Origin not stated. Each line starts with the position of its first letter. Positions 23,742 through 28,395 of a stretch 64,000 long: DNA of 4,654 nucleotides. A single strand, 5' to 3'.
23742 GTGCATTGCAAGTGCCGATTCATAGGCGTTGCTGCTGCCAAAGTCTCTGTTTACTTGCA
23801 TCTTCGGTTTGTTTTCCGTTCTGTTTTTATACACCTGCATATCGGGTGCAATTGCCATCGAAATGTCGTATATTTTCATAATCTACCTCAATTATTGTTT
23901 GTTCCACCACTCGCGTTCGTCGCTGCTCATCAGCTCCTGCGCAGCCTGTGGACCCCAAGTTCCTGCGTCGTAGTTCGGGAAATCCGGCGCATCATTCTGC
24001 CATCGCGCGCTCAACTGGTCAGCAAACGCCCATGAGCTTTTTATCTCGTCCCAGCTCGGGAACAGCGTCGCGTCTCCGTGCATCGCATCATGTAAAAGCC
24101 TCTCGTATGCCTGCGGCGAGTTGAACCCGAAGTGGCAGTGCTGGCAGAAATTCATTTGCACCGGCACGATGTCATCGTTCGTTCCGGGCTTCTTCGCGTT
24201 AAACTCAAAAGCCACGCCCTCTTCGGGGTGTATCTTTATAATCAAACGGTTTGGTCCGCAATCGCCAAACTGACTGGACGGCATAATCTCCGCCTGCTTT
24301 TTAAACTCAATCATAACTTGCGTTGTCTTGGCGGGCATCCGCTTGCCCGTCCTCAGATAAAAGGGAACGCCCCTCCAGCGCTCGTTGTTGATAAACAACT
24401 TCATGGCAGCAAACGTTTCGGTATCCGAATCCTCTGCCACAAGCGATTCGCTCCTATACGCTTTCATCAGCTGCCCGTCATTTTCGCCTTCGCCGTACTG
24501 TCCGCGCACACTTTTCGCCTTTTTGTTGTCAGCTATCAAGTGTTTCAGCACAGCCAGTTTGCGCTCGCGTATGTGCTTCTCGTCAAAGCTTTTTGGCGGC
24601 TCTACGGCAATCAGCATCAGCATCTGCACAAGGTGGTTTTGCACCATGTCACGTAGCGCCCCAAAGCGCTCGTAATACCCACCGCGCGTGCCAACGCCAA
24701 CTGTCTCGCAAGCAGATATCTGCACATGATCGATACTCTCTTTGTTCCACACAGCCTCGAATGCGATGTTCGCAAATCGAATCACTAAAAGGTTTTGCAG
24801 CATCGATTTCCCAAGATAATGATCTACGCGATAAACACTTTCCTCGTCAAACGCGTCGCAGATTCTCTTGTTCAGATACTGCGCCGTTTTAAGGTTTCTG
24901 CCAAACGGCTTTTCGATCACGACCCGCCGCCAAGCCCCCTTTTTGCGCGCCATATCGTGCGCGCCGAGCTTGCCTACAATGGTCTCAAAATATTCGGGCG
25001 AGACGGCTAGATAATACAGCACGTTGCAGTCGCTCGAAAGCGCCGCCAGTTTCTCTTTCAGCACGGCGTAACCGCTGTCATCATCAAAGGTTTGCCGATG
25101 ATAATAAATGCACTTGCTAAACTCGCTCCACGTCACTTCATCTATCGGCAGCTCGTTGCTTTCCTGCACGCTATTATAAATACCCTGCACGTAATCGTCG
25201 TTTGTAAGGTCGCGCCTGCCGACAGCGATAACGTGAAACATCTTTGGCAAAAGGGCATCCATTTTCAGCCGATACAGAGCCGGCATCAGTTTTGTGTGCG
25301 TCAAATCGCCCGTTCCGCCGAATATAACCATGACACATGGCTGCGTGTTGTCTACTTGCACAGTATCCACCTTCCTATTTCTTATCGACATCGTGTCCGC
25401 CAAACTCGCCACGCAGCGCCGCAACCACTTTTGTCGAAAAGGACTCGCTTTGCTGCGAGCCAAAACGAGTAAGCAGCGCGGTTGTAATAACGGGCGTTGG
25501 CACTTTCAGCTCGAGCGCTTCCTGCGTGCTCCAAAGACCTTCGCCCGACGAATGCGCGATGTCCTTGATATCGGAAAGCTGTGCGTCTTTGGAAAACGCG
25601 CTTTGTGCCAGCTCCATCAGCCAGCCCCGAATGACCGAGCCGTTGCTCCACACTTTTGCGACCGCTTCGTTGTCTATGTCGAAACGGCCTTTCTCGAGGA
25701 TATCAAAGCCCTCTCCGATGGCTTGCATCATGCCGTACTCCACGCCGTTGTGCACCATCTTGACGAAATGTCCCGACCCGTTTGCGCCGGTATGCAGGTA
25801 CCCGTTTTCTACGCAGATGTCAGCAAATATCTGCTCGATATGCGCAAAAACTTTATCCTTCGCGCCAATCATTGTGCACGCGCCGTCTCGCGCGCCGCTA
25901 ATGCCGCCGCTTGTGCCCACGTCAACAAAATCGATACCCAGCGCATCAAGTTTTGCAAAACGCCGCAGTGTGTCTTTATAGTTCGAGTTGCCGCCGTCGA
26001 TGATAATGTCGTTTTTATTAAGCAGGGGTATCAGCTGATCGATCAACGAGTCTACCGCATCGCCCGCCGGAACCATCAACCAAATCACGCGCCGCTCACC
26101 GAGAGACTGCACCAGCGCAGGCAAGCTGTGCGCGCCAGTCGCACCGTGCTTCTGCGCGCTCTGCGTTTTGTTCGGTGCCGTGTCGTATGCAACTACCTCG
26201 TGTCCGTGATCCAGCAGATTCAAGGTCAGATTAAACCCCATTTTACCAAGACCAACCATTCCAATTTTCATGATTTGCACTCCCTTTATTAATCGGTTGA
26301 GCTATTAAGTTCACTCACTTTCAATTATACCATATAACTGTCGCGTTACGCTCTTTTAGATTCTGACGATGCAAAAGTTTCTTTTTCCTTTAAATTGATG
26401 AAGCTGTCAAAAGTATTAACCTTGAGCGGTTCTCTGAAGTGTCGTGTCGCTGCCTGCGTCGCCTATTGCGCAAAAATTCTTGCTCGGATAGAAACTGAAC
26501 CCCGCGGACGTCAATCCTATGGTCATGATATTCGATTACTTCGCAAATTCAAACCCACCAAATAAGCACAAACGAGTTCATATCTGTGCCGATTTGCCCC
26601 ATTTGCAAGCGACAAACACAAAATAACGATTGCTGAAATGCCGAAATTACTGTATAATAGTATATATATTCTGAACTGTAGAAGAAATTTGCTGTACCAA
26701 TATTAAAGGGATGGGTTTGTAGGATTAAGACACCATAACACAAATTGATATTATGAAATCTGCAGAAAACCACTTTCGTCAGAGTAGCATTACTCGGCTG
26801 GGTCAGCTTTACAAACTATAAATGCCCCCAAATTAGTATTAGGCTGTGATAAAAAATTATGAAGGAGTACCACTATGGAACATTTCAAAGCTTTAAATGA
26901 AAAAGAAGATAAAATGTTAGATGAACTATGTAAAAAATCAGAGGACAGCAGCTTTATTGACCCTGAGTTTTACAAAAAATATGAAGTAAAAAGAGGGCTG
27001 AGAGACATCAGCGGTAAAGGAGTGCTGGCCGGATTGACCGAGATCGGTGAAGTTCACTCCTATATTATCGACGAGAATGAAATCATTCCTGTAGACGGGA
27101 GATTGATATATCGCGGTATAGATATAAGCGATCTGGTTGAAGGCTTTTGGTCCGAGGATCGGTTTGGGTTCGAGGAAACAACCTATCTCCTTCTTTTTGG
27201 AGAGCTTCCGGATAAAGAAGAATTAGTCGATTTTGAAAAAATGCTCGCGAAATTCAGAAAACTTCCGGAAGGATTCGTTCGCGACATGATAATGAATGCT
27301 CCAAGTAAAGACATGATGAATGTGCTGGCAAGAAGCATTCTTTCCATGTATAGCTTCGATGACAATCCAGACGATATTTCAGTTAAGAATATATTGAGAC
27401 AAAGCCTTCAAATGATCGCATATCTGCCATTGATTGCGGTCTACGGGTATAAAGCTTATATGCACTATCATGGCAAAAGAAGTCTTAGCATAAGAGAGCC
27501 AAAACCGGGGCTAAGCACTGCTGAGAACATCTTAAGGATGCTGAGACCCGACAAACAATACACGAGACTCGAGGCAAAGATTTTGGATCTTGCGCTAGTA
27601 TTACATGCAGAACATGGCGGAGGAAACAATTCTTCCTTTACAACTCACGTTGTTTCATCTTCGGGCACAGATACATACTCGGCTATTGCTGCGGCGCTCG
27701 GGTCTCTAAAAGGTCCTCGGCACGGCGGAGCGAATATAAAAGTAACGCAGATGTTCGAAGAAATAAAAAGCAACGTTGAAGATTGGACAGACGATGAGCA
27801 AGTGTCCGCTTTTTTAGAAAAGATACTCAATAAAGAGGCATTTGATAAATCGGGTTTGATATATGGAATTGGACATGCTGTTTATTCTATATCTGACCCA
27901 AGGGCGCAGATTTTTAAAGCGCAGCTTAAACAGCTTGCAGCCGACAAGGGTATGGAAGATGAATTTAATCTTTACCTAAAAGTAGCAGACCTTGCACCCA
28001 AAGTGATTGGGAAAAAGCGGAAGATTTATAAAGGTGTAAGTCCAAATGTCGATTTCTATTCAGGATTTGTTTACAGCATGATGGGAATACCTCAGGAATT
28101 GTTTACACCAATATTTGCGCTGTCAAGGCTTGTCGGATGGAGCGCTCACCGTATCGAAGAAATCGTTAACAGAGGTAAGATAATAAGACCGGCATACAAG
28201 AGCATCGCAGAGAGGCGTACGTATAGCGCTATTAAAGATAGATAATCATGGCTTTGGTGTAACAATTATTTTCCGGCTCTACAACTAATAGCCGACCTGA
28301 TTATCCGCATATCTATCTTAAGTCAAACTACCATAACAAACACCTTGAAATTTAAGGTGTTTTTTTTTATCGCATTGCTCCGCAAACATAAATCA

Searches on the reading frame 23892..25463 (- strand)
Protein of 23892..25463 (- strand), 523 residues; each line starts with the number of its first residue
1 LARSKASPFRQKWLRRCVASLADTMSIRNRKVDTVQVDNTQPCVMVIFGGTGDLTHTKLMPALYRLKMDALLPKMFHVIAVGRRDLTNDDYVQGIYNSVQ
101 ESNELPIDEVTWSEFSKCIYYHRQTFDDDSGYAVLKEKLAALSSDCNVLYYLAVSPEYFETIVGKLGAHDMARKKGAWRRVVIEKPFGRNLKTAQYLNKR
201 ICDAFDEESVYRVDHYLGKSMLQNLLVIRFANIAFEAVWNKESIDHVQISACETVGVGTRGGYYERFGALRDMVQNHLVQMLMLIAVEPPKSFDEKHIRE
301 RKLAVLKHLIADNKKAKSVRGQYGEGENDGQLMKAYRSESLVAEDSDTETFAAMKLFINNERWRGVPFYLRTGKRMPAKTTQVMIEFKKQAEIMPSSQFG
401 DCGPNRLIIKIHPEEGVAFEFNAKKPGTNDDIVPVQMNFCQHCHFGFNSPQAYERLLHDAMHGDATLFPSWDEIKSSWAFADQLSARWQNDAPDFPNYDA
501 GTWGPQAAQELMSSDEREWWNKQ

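Call 24: search_protein_families(library=ncbifam, proteins=[window:23892-25463:-], max_evalue=1e-10)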
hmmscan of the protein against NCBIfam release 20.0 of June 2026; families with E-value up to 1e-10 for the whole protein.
window:23892-25463:- (523 aa): 3 families
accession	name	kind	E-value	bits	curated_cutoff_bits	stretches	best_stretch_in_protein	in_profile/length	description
TIGR00871.1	zwf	equivalog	5.8e-173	576.1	400.6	1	42-521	2-485/486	glucose-6-phosphate dehydrogenase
NF009492.0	PRK12853.1-3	equivalog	3.5e-109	365.9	428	1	38-514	5-466/472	glucose-6-phosphate dehydrogenase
NF004331.0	PRK05722.2-1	equivalog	1.3e-65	222.3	622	1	45-388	6-325/425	glucose-6-phosphate dehydrogenase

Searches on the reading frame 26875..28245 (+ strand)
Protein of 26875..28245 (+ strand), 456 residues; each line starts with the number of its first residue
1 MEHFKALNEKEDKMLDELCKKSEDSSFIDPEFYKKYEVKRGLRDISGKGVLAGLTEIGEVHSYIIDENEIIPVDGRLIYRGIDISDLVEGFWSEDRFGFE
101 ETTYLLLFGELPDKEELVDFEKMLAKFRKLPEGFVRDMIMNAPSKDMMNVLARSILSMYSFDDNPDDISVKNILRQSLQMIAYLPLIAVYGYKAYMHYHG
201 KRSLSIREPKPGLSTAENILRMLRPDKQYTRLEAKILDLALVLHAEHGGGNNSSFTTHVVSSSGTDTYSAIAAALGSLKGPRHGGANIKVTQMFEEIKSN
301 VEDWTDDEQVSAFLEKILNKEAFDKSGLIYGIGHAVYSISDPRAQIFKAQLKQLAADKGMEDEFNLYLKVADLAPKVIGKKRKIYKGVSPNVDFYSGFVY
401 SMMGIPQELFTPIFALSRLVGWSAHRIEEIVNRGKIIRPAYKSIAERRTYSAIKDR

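Call 24: search_protein_families(library=ncbifam, proteins=[window:26875-28245:+], max_evalue=1e-10)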
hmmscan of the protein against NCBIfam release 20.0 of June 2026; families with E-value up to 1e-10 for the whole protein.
window:26875-28245:+ (456 aa): 20 families
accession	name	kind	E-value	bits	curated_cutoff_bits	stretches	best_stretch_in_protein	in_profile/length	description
NF010635.0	PRK14032.1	subfamily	2.1e-220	731.9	426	1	11-456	3-448/448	citrate synthase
TIGR01800.1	cit_synth_II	subfamily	1.1e-82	277.7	421.3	1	70-456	16-368/368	2-methylcitrate synthase/citrate synthase II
NF010639.0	PRK14036.1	equivalog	4.2e-74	249.5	502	1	70-456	23-378/379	citrate synthase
NF041301.1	Cit_synth_Halo_CitZ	equivalog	4.3e-67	226.8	550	1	74-456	26-379/379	citrate synthase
NF010638.0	PRK14035.1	equivalog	1.4e-66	224.9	572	1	73-456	22-372/372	citrate synthase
NF010636.0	PRK14033.1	equivalog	2.3e-65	220.9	479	1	70-447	26-370/376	bifunctional 2-methylcitrate synthase/citrate synthase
NF009006.1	PRK12351.1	equivalog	1.2e-64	218.1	550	1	77-456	30-376/376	bifunctional 2-methylcitrate synthase/citrate synthase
NF010637.0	PRK14034.1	equivalog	1.4e-63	215.1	594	1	73-456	21-371/372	citrate synthase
NF041157.1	Cit_synThplmales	equivalog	3.7e-63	213.9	590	1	74-456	25-376/377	citrate synthase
NF004126.0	PRK05614.1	equivalog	3.9e-62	210.1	505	1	74-451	66-425/430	citrate synthase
NF010640.0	PRK14037.1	subfamily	6.3e-57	193.2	504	1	73-455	24-376/377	citrate synthase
NF009004.0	PRK12349.1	equivalog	2.1e-53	181.5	508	1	77-449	31-369/372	citrate synthase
TIGR01798.1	cit_synth_I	equivalog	2.7e-52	177.9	485.15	1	74-440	53-401/412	citrate synthase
NF007128.0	PRK09569.1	subfamily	2.5e-47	161.5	344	1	59-445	44-425/437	citrate (Si)-synthase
NF009005.0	PRK12350.1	subfamily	8e-44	150.3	332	1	73-443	24-347/366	citrate synthase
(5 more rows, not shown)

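Call 50: find_homologous_proteins(query=window:26875-28245:+, max_evalue=1e-50)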
Query window:26875-28245:+ (456 aa): 8000 proteins with E <= 1e-50 among 8000 candidates; the best 120 are listed.
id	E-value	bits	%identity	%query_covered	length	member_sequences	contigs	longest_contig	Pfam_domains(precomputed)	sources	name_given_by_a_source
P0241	0.0e+0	1019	100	100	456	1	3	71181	PF00285.27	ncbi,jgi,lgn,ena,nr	ncbi:MAG: citrate/2-methylcitrate synthase [Clostridia bacterium]|jgi:citrate synthase|nr:citrate/2-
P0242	3.1e-282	954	92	100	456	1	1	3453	PF00285.27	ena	-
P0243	1.4e-278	942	91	100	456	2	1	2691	PF00285.27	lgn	-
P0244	4.3e-248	841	83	98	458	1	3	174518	PF00285.27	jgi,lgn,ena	jgi:citrate synthase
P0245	1.0e-247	840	83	98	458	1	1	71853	PF00285.27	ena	-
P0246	3.4e-246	835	81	100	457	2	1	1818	PF00285.27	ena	-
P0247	2.1e-240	816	81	98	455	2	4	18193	PF00285.27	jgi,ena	-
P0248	1.3e-226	770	73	100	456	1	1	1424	PF00285.27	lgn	-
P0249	1.4e-225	767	74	99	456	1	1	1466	PF00285.27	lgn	-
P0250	9.0e-224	761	75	97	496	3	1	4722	PF00285.27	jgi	jgi:citrate synthase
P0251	9.9e-223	758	74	99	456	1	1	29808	PF00285.27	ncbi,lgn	ncbi:MAG: citrate/2-methylcitrate synthase [Eubacteriales bacterium]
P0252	1.3e-220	751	73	99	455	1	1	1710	PF00285.27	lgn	-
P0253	9.8e-220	748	73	99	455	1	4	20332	PF00285.27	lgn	-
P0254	1.6e-219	747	71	100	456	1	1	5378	PF00285.27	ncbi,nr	ncbi:MAG: citrate/2-methylcitrate synthase [Vallitaleaceae bacterium]|nr:citrate/2-methylcitrate syn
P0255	1.9e-219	747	73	97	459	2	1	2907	PF00285.27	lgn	-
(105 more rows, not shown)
